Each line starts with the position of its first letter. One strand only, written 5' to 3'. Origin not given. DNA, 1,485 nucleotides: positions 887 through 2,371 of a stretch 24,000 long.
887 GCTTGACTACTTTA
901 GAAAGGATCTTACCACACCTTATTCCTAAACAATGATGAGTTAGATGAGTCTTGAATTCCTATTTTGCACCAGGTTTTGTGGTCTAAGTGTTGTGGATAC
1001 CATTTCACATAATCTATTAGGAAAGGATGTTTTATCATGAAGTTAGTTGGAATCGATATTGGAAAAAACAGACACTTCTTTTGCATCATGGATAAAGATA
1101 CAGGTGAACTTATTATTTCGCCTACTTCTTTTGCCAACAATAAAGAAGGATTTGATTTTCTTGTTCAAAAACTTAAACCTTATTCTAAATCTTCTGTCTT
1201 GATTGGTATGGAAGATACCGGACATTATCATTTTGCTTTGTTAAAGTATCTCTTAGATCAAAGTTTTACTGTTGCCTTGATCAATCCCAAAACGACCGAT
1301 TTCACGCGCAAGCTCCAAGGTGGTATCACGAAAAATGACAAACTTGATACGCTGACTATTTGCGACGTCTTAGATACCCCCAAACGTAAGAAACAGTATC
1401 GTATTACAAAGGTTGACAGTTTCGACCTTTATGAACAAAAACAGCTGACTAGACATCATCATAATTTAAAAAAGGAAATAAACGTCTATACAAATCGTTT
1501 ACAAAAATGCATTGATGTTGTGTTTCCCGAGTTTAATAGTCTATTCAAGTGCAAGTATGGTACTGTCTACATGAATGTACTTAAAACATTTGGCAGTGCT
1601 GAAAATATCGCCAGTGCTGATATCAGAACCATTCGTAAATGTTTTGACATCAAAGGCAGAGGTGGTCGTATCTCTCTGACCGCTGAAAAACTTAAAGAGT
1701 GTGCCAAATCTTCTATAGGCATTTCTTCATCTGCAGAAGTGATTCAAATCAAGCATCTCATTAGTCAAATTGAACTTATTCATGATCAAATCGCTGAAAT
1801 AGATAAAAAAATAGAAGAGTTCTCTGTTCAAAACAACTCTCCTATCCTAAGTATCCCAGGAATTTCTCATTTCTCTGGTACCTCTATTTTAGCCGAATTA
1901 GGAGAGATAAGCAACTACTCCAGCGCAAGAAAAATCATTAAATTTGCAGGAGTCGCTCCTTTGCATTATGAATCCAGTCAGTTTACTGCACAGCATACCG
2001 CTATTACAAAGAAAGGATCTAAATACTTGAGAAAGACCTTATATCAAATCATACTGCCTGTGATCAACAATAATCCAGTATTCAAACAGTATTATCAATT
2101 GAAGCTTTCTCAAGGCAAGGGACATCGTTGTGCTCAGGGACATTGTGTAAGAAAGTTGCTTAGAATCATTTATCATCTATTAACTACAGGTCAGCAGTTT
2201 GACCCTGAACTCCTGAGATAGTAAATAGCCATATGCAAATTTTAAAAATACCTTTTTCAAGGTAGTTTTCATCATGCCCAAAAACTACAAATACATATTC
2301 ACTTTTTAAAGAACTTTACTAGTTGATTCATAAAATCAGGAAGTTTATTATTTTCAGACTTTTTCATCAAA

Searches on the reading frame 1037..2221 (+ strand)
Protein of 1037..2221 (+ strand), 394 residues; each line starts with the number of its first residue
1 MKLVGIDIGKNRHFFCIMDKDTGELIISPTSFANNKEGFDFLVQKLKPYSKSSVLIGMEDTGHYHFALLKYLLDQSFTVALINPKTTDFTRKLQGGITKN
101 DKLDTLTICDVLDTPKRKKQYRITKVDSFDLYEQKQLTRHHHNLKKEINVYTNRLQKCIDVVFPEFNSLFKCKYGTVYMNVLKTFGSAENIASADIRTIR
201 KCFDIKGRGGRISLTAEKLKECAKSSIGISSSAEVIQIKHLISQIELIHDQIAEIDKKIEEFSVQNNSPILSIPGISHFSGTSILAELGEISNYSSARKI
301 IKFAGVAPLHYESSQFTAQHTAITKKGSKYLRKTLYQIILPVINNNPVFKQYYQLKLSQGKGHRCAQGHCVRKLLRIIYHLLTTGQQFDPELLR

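Call 10: search_protein_families(library=pfam, proteins=[window:1037-2221:+])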
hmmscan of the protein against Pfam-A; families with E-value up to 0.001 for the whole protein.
window:1037-2221:+ (394 aa): 3 families
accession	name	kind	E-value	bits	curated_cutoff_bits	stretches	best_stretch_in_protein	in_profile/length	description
PF01548.23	DEDD_Tnp_IS110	-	4.7e-36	124.3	29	1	4-164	1-155/155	Transposase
PF02371.22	Transposase_20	-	2.5e-20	73.1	21.3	1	270-354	4-87/87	Transposase IS116/IS110/IS902 family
PF01798.23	Nop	-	0.00067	19.6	25.4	1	142-259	3-107/228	snoRNA binding domain, fibrillarin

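Call 31: search_protein_families(library=ncbifam, proteins=[window:1037-2221:+])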
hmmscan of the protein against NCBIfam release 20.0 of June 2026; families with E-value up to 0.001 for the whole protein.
window:1037-2221:+ (394 aa): 3 families
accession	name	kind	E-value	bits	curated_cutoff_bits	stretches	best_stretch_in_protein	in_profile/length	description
NF033542.1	transpos_IS110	equivalog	1e-62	212.3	140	1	4-386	2-342/343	IS110 family RNA-guided transposase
NF051857.1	transpos_IS110_2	equivalog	6.1e-34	117.7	180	1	3-383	2-392/393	IS110 family transposase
NF011121.0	PRK14552.1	equivalog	7.1e-06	25.3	452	1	141-262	149-259/417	C/D box methylation guide ribonucleoprotein complex aNOP56 subunit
